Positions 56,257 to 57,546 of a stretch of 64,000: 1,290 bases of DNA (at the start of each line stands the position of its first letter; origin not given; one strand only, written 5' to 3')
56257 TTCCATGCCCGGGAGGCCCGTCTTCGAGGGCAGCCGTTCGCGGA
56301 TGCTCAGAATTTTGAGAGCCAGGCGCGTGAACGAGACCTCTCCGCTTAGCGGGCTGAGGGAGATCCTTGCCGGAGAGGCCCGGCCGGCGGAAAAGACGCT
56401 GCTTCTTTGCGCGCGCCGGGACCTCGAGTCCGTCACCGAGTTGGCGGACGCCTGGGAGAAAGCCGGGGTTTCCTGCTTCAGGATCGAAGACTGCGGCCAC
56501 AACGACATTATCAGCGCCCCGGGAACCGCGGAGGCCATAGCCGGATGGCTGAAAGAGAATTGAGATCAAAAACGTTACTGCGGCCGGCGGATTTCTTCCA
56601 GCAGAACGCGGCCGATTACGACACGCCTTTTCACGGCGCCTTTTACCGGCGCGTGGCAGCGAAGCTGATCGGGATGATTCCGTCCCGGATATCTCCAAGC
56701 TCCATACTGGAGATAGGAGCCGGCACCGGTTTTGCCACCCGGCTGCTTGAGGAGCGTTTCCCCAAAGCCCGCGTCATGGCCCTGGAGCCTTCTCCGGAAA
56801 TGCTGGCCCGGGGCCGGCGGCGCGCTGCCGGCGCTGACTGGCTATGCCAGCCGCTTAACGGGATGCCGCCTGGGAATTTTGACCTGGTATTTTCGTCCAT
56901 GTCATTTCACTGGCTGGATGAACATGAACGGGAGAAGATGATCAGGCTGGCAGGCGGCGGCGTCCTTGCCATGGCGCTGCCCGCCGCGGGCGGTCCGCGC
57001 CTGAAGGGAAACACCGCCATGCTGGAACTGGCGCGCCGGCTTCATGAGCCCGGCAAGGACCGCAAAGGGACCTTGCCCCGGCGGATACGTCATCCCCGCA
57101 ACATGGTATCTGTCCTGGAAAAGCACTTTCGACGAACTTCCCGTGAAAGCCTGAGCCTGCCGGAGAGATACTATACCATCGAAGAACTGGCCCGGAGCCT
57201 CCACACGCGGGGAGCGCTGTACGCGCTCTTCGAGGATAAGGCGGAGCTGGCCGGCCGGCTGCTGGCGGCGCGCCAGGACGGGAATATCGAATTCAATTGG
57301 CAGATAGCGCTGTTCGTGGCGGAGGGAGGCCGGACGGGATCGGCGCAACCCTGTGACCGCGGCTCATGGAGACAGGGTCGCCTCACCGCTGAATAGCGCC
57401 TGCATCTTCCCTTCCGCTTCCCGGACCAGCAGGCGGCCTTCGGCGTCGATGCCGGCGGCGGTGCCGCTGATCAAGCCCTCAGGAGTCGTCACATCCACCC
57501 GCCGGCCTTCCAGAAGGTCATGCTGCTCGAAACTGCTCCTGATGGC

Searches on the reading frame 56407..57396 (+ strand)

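Call 26: search_protein_families(library=pfam, proteins=[window:56407-57396:+], max_evalue=0.00001)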
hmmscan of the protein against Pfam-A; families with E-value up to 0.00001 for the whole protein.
window:56407-57396:+ (329 aa): 4 families
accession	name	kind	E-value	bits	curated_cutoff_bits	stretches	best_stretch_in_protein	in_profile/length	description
PF13649.12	Methyltransf_25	-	3.7e-15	56.8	27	1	100-180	1-87/97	Methyltransferase domain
PF08241.18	Methyltransf_11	-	1.4e-12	48.5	21.2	1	101-175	1-78/95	Methyltransferase domain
PF08242.18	Methyltransf_12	-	3.4e-10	41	30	1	101-174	1-80/98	Methyltransferase domain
PF13489.12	Methyltransf_23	-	5.6e-07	29.9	27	1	81-180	7-106/164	Methyltransferase domain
